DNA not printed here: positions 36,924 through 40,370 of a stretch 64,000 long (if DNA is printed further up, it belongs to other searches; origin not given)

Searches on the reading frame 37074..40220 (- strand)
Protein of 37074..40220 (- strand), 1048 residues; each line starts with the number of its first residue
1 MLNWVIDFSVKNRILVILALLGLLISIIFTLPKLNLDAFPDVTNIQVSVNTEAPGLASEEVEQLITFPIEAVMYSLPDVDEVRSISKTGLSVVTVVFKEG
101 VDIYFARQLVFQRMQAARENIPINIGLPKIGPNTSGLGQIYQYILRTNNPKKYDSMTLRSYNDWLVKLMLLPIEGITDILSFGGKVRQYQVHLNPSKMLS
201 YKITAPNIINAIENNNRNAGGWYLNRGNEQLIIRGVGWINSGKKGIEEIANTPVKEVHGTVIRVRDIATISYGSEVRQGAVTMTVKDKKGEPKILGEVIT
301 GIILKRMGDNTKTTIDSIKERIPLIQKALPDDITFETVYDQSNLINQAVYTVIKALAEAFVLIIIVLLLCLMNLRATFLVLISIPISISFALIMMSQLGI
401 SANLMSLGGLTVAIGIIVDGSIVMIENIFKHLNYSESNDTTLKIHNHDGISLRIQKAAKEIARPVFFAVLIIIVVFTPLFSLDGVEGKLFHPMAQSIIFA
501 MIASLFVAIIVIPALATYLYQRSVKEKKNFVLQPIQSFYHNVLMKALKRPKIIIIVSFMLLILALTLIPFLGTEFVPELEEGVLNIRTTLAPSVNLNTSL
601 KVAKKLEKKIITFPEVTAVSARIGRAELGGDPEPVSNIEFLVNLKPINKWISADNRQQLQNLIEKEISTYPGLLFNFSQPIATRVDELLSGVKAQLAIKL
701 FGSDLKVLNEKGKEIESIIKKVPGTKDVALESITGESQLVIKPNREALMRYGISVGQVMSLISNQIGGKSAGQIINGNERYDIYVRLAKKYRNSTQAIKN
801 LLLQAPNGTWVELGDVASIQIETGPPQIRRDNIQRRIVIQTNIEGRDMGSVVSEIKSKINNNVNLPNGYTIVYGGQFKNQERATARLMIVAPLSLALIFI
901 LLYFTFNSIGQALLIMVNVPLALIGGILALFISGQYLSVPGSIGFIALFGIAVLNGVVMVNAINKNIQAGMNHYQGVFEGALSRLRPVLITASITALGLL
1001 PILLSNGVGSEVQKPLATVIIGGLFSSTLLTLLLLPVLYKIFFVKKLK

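Call 41: search_protein_families(library=ncbifam, proteins=[window:37074-40220:-], max_evalue=1e-10)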
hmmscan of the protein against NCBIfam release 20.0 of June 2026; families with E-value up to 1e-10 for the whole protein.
window:37074-40220:- (1048 aa): 11 families
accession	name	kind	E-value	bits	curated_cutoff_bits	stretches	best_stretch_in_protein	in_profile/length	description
TIGR00914.1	2A0601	subfamily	0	1046.5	701.45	1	1-1046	1-1039/1051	CusA/CzcA family heavy metal efflux RND transporter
NF033617.1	RND_permease_2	subfamily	4.4e-152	508.3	1250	1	9-1042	4-1007/1009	multidrug efflux RND transporter permease subunit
NF000282.2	RND_permease_1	subfamily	6.2e-119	398.5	1250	1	17-1041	13-1026/1029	multidrug efflux RND transporter permease subunit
TIGR00915.1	2A0602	subfamily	4.8e-97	326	940.35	1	12-1041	12-1027/1050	efflux RND transporter permease subunit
NF007133.0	PRK09579.1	equivalog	5.1e-84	282.6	1763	1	14-1042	12-1002/1017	multidrug efflux RND transporter permease subunit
NF007798.0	PRK10503.1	equivalog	8.2e-84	281.9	1584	1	17-1042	24-1022/1040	MdtB/MuxB family multidrug efflux RND transporter permease subunit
NF007905.0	PRK10614.1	equivalog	2.6e-81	273.7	1774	1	17-1042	15-1008/1025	multidrug efflux RND transporter permease subunit MdtC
NF007842.1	PRK10555.1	equivalog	1.1e-75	255.3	1854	1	1-1040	1-1024/1036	multidrug efflux RND transporter permease AcrD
NF007131.0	PRK09577.1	equivalog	6e-72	242.8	1768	1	7-1041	7-1021/1045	multidrug efflux RND transporter permease subunit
NF000037.1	RND_perm_OqxB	exception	1.8e-64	218.1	2200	2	11-529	13-507/1050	multidrug efflux RND transporter permease subunit OqxB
NF011706.2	PRK15127.1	equivalog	1.1e-53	182.4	2150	1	1-1041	1-1028/1049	multidrug efflux RND transporter permease subunit AcrB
